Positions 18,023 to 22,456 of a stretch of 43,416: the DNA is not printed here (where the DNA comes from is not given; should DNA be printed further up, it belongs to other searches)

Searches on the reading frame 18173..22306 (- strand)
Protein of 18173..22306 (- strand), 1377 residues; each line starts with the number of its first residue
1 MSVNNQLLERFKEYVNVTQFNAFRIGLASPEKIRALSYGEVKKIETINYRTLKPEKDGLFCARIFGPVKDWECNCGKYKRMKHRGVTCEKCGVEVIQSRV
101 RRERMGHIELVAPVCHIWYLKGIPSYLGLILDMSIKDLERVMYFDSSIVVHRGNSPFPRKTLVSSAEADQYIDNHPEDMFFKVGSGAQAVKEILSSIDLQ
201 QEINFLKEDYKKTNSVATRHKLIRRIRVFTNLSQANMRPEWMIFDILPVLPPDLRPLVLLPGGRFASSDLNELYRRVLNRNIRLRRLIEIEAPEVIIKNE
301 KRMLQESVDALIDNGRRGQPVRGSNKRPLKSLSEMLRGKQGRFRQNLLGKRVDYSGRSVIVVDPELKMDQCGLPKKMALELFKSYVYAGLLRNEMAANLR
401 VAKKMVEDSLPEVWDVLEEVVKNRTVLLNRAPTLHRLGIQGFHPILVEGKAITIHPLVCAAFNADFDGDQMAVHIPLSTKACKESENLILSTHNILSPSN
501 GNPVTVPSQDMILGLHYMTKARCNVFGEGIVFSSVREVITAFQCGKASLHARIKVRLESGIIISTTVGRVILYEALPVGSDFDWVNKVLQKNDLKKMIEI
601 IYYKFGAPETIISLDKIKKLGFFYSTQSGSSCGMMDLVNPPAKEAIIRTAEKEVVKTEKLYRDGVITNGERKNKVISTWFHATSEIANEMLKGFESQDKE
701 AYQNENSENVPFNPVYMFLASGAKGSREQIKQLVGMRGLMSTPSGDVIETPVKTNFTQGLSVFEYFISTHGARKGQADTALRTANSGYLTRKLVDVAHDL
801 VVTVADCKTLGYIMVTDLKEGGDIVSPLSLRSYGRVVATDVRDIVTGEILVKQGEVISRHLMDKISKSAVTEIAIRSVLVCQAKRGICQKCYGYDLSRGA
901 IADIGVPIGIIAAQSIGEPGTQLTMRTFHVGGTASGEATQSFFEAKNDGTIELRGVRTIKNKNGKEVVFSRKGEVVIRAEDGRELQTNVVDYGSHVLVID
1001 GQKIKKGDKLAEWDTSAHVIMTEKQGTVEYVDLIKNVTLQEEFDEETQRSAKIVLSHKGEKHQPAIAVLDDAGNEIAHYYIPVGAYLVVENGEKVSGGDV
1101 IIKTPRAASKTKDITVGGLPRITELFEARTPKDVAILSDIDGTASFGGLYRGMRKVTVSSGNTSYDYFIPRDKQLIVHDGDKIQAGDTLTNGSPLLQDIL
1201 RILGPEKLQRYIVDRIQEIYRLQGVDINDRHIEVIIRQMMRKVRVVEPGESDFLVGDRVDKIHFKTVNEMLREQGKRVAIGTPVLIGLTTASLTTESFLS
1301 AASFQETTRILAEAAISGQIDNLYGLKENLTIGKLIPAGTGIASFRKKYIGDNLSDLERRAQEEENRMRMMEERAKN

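Call 88: search_protein_families(library=pfam, proteins=[window:18173-22306:-], max_evalue=0.00001)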
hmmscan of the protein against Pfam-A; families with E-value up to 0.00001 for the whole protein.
window:18173-22306:- (1377 aa): 7 families
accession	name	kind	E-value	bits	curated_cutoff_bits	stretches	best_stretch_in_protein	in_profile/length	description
PF04997.17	RNA_pol_Rpb1_1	-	2.7e-77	260.6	39.7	1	19-347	3-312/312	RNA polymerase Rpb1, domain 1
PF04998.22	RNA_pol_Rpb1_5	-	3.3e-64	217.4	28.5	1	759-1251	1-257/267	RNA polymerase Rpb1, domain 5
PF00623.25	RNA_pol_Rpb1_2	-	1.9e-37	129.5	25.3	2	394-489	69-164/166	RNA polymerase Rpb1, domain 2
PF04983.23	RNA_pol_Rpb1_3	-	1.2e-29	103.8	28.9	1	494-637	1-162/162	RNA polymerase Rpb1, domain 3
PF05000.22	RNA_pol_Rpb1_4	-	1.3e-16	60.9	24.8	1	666-756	1-106/107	RNA polymerase Rpb1, domain 4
PF21668.3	RPOC_hybrid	-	7.6e-09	35.7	27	0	1071-1104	36-69/102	DNA-directed RNA polymerase subunit beta', hybrid domain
PF01333.25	Apocytochr_F_C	-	1e-08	35.7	30.4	0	943-1011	5-61/118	Apocytochrome F, C-terminal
